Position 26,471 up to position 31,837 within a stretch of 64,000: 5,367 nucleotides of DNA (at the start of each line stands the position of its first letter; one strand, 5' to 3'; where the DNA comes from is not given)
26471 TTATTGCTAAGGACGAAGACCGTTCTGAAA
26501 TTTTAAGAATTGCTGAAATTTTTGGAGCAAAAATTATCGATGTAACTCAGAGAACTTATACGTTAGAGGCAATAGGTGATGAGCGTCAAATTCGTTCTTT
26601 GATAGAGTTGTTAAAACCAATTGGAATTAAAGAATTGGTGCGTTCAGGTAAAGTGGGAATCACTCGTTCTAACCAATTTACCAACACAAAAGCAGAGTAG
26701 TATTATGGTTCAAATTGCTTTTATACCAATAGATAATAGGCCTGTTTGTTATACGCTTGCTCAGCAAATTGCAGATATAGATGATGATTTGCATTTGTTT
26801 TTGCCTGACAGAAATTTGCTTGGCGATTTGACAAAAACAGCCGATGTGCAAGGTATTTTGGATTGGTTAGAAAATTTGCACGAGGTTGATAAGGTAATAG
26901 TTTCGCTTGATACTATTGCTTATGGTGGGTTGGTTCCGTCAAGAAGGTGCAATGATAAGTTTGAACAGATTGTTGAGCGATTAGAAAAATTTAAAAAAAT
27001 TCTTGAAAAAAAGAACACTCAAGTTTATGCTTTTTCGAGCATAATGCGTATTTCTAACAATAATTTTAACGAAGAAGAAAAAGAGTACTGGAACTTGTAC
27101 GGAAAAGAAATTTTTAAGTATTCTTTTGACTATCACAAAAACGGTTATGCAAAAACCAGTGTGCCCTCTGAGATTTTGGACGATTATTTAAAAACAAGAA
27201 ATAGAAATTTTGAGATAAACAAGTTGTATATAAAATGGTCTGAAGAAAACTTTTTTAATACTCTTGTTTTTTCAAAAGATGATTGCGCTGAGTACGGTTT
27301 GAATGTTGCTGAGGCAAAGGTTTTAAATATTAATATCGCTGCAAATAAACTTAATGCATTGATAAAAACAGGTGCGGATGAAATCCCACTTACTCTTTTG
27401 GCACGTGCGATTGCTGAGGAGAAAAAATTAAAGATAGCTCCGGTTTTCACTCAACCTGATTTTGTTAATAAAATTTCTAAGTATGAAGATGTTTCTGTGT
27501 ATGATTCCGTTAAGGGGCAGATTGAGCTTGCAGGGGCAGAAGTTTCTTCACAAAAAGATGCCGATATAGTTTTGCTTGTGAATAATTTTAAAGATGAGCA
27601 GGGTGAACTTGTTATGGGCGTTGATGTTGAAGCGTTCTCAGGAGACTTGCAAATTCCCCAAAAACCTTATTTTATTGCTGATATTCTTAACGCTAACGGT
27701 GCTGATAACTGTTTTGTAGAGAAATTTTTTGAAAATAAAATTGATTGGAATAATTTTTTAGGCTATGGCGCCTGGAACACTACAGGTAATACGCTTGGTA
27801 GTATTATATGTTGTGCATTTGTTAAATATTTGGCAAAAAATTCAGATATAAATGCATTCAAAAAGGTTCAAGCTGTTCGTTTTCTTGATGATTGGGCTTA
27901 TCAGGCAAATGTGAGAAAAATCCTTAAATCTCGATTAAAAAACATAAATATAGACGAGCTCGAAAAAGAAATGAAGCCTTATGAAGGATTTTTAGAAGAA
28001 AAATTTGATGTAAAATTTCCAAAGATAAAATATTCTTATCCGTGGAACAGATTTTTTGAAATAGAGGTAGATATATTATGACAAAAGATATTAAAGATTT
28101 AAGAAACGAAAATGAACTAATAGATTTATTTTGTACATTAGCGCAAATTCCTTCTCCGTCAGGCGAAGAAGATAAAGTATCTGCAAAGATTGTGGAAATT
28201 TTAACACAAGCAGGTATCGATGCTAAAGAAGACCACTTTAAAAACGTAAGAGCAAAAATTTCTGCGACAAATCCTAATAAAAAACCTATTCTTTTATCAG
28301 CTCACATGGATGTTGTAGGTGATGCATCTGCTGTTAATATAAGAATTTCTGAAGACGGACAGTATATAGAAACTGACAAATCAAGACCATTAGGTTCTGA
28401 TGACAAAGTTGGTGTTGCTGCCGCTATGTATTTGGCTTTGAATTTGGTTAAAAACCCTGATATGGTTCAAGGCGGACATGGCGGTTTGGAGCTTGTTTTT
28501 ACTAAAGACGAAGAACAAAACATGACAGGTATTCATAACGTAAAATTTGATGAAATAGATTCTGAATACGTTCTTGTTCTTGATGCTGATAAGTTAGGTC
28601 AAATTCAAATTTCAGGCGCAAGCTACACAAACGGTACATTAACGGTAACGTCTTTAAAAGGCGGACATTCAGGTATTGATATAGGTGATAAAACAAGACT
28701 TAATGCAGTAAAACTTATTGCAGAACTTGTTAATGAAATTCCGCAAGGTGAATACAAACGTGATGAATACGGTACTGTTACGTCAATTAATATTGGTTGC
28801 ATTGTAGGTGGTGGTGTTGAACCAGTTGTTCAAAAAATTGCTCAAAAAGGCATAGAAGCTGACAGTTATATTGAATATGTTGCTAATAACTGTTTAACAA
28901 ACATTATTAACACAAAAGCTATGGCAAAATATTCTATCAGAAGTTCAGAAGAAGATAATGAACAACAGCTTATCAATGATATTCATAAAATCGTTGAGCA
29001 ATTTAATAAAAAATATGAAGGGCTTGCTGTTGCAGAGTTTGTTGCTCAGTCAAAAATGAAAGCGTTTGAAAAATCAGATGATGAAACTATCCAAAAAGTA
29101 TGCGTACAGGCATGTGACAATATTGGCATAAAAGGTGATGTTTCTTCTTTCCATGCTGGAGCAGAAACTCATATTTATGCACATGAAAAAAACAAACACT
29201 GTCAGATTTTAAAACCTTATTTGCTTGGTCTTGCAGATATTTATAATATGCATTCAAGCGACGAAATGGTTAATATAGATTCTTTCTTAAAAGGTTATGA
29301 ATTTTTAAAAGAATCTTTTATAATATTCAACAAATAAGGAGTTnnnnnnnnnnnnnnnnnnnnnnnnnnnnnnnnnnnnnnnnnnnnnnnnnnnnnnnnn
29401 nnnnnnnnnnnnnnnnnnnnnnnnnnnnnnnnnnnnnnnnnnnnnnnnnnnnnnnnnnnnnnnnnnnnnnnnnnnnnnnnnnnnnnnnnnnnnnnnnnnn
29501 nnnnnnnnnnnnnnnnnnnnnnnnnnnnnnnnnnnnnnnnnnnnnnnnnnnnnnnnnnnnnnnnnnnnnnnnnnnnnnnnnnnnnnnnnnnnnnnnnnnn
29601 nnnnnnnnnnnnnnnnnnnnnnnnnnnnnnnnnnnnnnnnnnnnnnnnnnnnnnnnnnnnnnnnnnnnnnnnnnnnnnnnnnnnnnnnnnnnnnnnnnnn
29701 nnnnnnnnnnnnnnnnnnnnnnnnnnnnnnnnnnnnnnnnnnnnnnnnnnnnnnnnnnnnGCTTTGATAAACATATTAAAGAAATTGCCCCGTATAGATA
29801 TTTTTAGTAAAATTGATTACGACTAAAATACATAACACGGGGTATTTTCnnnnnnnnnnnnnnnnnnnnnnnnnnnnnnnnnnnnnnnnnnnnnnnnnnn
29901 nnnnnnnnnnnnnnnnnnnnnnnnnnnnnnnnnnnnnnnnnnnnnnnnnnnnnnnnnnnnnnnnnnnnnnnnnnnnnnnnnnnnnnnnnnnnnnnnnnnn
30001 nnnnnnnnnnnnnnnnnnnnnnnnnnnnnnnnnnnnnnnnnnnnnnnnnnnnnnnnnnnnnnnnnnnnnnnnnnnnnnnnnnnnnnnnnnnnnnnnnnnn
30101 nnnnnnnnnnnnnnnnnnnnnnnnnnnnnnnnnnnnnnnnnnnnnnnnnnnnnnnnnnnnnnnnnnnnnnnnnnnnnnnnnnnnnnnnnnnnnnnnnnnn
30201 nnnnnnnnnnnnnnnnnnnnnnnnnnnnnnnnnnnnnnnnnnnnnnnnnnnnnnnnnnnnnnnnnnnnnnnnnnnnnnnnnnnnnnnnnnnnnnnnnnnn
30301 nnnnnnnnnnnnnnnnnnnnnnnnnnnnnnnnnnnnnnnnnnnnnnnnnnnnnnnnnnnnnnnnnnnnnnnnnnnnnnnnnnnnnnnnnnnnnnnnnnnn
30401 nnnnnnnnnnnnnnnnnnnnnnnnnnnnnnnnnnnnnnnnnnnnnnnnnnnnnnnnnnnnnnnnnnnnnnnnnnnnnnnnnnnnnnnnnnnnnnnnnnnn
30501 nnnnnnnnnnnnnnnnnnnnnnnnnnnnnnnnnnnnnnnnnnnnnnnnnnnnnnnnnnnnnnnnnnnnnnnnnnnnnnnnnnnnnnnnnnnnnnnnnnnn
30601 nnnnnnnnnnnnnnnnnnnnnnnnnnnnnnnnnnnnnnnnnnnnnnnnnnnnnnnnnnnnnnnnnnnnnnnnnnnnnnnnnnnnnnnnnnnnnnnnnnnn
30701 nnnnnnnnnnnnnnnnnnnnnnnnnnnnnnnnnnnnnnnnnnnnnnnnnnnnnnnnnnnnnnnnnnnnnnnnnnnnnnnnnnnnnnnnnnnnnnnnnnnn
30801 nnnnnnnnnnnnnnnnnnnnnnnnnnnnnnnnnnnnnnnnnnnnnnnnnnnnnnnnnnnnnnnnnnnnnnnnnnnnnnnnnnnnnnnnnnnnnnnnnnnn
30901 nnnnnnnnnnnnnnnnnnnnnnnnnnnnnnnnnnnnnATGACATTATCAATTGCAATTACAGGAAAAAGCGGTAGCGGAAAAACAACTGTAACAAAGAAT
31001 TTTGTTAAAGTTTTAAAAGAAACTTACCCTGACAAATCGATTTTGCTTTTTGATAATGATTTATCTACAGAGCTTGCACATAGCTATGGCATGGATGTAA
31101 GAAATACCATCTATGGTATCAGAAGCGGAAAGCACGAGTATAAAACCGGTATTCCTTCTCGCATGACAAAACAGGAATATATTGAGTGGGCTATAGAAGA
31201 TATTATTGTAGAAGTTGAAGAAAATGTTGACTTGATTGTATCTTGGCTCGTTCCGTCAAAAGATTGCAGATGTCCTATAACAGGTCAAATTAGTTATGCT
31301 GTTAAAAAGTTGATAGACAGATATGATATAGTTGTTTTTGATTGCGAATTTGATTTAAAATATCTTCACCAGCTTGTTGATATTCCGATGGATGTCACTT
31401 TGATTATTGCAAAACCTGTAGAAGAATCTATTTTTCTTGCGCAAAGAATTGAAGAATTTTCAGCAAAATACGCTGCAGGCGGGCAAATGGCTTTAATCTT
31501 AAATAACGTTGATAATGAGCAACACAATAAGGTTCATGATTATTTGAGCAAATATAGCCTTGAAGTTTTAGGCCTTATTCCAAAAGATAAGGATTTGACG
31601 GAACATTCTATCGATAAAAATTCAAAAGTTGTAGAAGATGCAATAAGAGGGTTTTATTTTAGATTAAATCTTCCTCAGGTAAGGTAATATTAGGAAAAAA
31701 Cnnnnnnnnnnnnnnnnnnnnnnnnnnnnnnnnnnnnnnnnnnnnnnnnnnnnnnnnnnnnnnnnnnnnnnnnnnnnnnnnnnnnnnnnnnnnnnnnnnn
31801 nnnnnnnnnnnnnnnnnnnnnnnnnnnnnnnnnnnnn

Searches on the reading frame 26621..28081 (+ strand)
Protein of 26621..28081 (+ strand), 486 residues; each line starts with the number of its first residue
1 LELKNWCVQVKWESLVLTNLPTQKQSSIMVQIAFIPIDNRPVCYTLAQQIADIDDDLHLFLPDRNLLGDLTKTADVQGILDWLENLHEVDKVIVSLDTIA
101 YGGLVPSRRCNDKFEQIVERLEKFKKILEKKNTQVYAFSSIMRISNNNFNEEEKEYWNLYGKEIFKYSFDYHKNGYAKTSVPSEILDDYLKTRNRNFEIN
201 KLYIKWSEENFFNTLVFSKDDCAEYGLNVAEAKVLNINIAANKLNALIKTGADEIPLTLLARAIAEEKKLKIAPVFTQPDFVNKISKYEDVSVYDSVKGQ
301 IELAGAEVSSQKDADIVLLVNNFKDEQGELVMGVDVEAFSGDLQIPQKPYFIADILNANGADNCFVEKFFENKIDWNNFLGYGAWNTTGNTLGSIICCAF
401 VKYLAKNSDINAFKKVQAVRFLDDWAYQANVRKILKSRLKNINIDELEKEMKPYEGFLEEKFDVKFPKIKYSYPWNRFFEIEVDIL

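Call 57: search_protein_families(library=pfam, proteins=[window:26621-28081:+], max_evalue=0.00001)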
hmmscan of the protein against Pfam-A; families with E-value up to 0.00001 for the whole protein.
window:26621-28081:+ (486 aa): 1 family
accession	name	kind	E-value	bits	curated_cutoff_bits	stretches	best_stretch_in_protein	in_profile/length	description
PF13552.11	DUF4127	-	2e-111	373.4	27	1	32-483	1-488/489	Protein of unknown function (DUF4127)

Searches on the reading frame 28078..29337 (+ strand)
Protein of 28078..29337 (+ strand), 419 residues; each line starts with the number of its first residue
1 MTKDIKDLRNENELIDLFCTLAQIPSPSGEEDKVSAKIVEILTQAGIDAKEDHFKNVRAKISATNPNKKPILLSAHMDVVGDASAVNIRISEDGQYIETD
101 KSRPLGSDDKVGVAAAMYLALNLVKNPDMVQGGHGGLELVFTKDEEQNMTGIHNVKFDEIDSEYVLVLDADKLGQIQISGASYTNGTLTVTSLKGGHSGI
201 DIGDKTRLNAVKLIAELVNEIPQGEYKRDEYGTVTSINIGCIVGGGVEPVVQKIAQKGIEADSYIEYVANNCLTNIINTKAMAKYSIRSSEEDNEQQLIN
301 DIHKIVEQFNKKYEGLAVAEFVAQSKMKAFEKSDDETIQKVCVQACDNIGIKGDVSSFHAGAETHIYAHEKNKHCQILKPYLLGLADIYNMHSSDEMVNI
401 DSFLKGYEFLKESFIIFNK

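Call 57: search_protein_families(library=pfam, proteins=[window:28078-29337:+], max_evalue=0.00001)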
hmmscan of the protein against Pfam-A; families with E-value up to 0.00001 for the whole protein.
window:28078-29337:+ (419 aa): 2 families
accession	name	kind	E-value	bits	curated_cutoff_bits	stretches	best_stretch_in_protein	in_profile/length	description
PF01546.33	Peptidase_M20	-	1.8e-08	35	24.6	1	72-412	1-202/206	Peptidase family M20/M25/M40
PF07687.19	M20_dimer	-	2.5e-06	27.8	21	0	207-313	26-106/107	Peptidase dimerisation domain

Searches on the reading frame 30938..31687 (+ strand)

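Call 58: search_protein_families(library=pfam, proteins=[window:30938-31687:+], max_evalue=0.00001)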
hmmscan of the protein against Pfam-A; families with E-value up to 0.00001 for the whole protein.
window:30938-31687:+ (249 aa): 3 families
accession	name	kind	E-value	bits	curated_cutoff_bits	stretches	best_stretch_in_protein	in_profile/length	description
PF01656.29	CbiA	-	1.9e-11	44.4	25.4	1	6-224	3-119/125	CobQ/CobB/MinD/ParA nucleotide binding domain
PF13614.12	AAA_31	-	1.1e-07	32.4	27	1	8-156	8-145/177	AAA domain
PF00142.24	Fer4_NifH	-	4.7e-06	26.7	25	0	153-228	143-222/271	4Fe-4S iron sulfur cluster binding proteins, NifH/frxC family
